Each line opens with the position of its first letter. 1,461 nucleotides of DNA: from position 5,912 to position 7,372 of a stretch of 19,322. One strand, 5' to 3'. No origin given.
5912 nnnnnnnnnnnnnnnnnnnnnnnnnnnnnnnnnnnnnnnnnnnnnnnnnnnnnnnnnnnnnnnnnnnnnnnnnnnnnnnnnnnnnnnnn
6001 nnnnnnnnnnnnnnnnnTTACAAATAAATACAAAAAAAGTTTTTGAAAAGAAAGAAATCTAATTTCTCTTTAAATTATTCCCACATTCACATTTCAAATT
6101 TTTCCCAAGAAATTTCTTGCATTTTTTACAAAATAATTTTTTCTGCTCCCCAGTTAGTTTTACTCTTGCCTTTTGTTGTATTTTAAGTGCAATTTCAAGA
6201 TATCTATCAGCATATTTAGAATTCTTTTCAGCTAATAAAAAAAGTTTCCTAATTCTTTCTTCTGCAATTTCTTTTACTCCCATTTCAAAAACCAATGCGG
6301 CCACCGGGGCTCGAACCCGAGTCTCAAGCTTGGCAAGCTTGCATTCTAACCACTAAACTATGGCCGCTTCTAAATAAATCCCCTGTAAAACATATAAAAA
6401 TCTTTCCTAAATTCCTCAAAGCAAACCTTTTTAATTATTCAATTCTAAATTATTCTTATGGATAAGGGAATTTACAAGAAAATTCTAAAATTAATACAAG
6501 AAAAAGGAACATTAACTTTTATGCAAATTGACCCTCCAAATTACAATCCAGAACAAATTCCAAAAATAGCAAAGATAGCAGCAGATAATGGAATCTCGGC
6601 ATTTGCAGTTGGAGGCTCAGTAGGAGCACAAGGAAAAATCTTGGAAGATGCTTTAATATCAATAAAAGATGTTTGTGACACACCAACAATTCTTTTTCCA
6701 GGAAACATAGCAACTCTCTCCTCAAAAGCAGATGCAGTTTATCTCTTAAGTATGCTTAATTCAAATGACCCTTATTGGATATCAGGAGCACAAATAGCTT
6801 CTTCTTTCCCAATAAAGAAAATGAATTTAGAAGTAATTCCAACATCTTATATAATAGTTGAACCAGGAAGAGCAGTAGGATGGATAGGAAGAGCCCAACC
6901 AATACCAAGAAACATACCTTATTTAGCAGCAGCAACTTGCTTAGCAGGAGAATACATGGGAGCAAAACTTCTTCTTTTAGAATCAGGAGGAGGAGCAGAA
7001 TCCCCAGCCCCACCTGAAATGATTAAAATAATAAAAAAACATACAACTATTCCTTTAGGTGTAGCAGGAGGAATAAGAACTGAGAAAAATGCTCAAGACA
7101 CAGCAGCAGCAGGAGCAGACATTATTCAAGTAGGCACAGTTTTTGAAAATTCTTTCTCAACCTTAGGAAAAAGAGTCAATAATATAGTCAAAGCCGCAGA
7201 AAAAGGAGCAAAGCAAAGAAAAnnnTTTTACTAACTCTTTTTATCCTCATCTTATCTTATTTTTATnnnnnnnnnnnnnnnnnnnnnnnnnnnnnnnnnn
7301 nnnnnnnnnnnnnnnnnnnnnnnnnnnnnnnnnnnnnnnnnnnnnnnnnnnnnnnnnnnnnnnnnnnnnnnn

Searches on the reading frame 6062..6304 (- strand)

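Call 10: search_protein_families(library=pfam, proteins=[window:6062-6304:-], max_evalue=0.001)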
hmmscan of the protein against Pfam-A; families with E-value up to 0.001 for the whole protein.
window:6062-6304:- (81 aa): 1 family
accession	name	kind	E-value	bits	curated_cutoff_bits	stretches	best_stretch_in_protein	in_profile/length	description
PF04032.22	Rpr2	-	2e-07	31.6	29.3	1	24-74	13-63/90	RNAse P Rpr2/Rpp21/SNM1 subunit domain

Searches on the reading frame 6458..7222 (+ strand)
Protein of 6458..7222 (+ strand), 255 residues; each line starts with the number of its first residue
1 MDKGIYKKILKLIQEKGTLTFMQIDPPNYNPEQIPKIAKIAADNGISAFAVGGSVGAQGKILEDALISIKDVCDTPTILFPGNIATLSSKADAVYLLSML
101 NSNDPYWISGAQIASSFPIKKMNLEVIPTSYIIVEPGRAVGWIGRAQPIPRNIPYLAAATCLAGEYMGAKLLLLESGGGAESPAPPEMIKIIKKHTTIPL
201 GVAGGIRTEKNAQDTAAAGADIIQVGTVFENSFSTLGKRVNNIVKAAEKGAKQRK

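Call 10: search_protein_families(library=pfam, proteins=[window:6458-7222:+], max_evalue=0.001)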
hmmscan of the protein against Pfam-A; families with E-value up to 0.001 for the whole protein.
window:6458-7222:+ (255 aa): 3 families
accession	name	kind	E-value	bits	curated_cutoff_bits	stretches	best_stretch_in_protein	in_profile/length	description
PF01884.23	PcrB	-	7.6e-45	153.6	23.9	1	20-243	8-222/226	PcrB family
PF00977.27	His_biosynth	-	2.4e-05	24.3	23.6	1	183-232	59-108/228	Histidine biosynthesis protein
PF01180.27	DHO_dh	-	0.00053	19.7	27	0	188-229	229-272/291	Dihydroorotate dehydrogenase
